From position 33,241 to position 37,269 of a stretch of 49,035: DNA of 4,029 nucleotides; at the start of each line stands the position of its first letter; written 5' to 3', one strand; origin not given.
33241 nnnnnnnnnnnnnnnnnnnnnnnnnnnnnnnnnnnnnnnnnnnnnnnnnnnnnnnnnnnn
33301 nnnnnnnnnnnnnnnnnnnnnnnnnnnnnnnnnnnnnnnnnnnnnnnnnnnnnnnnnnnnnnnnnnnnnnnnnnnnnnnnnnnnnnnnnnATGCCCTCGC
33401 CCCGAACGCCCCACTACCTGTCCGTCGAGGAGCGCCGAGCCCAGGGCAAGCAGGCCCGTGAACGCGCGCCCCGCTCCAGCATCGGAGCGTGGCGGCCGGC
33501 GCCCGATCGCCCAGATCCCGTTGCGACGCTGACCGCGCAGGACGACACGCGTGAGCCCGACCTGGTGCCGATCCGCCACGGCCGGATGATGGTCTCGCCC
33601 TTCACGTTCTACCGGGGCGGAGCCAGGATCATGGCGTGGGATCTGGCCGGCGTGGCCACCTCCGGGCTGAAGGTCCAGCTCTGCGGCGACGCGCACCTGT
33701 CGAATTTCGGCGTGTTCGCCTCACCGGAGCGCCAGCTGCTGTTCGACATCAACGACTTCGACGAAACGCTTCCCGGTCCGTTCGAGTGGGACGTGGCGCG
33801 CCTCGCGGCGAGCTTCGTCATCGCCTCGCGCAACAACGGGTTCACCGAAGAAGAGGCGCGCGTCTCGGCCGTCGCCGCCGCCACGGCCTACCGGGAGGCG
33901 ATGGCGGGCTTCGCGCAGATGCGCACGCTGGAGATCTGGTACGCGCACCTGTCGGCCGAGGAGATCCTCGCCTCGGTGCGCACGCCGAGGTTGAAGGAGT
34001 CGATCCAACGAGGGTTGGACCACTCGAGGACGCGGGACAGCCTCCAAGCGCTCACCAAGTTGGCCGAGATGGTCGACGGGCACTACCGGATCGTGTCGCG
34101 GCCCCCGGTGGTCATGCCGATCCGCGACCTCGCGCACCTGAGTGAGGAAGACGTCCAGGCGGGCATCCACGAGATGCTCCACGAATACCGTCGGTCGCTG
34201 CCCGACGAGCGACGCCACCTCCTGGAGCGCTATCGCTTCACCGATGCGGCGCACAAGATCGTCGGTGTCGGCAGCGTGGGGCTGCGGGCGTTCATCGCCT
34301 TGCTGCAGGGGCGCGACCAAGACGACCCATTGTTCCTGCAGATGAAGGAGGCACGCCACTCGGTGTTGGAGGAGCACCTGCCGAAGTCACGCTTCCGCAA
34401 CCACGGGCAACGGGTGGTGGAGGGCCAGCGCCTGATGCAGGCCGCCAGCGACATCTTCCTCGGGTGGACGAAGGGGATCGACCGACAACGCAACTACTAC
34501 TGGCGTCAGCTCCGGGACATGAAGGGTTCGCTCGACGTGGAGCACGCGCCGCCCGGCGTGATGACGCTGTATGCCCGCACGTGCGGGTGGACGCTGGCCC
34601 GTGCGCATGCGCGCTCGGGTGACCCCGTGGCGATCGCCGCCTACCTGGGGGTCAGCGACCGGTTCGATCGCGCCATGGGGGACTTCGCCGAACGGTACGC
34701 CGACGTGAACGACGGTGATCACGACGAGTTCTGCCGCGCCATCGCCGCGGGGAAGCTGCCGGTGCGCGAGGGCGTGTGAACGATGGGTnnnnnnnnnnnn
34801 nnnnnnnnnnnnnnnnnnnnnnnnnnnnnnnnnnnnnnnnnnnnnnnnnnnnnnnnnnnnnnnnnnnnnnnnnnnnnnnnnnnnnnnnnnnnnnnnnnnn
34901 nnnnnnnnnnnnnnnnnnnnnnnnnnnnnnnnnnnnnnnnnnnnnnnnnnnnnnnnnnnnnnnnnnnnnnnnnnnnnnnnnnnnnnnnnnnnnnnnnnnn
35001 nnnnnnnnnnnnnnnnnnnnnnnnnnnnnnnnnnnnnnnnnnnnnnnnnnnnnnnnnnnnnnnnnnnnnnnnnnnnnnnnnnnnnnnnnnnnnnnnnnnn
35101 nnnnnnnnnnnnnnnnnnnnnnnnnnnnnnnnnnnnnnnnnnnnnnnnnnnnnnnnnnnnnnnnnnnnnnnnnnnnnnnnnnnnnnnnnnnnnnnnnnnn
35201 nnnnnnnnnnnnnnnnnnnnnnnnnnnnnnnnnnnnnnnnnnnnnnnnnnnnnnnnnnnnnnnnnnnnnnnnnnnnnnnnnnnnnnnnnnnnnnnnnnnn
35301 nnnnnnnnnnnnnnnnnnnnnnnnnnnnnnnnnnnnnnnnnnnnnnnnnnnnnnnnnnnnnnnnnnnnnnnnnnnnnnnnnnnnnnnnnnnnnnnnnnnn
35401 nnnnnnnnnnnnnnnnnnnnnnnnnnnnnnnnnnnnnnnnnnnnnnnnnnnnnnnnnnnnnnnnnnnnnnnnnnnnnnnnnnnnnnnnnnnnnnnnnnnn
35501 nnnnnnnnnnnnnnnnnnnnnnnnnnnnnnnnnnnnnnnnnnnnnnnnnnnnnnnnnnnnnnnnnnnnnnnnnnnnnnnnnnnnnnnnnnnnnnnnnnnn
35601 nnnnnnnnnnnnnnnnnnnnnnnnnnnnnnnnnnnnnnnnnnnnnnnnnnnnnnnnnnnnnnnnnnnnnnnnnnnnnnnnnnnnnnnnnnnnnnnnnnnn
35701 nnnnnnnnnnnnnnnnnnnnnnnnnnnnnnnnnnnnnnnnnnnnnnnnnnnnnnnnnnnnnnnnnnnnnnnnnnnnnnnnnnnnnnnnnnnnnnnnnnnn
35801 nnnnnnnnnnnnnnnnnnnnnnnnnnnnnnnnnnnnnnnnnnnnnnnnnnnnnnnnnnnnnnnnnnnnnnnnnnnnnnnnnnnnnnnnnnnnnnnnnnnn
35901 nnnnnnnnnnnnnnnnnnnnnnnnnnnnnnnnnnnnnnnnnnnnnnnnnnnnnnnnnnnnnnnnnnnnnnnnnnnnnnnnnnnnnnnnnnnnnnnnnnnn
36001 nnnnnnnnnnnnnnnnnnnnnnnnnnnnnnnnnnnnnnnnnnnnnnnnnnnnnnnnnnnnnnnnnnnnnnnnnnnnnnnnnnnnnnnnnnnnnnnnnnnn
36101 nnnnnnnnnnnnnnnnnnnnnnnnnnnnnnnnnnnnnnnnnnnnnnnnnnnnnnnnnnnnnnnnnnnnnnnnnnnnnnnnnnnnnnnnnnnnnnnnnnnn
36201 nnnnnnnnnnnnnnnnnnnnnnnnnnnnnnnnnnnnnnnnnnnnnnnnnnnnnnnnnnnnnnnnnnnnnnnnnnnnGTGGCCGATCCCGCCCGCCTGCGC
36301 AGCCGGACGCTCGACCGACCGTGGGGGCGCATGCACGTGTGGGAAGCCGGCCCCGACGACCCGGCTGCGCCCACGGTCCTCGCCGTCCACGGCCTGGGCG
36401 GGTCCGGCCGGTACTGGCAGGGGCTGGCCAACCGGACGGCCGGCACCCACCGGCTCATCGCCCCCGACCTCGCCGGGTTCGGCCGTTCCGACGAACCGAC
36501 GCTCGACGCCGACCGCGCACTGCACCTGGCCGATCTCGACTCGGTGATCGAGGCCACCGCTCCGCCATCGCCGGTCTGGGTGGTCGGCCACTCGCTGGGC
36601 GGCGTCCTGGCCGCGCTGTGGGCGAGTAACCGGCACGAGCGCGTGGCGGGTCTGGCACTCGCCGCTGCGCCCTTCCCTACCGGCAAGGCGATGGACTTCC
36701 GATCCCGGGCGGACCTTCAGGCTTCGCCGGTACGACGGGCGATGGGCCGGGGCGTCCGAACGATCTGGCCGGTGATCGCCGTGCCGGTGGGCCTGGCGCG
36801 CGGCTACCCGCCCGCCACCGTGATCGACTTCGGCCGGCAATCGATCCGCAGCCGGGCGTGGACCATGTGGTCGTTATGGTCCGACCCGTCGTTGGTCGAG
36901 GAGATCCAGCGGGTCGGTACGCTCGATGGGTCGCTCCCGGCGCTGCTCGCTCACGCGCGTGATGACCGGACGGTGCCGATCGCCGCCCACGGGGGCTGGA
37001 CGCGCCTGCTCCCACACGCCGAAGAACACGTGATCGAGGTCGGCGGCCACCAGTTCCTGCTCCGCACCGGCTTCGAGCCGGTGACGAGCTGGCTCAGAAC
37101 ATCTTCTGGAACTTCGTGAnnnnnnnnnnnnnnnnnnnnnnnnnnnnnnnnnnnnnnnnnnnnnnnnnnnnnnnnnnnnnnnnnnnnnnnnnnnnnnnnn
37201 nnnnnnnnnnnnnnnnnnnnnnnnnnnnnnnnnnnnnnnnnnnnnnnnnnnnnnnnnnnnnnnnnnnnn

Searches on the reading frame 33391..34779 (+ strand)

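Call 9: search_protein_families(library=pfam, proteins=[window:33391-34779:+], max_evalue=0.001)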
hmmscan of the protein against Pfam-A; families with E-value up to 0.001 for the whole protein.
window:33391-34779:+ (462 aa): 1 family
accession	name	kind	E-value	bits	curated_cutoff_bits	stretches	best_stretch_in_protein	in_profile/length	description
PF10009.15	DUF2252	-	6.5e-143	476.9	22.3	1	54-450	1-392/392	Uncharacterized protein conserved in bacteria (DUF2252)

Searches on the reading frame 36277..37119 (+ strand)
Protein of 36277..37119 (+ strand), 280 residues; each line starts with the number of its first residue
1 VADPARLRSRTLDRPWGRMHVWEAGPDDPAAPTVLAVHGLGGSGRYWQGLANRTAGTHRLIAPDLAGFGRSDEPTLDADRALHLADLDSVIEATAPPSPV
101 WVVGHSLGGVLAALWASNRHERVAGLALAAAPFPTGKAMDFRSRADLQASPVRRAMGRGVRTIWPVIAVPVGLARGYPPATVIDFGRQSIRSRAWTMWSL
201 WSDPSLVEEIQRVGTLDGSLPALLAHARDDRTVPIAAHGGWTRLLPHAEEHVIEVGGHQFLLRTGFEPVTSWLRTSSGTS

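Call 73: search_protein_families(library=pfam, proteins=[window:36277-37119:+], max_evalue=0.00001)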
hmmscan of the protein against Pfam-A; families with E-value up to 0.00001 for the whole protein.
window:36277-37119:+ (280 aa): 5 families
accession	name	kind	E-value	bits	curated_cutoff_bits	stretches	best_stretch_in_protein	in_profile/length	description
PF00561.26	Abhydrolase_1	-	2e-27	96.8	25.8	1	32-142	1-116/245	alpha/beta hydrolase fold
PF12697.13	Abhydrolase_6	-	4e-19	70.6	26.3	1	34-262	1-207/217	Alpha/beta hydrolase family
PF12146.15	Hydrolase_4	-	4.9e-16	59.2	27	1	31-259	4-233/239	Serine aminopeptidase, S33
PF00975.26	Thioesterase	-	5e-06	27.3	26.4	1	33-134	2-105/226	Thioesterase domain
PF06821.19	Ser_hydrolase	-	6.9e-06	26.5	22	0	35-135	2-94/172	Serine hydrolase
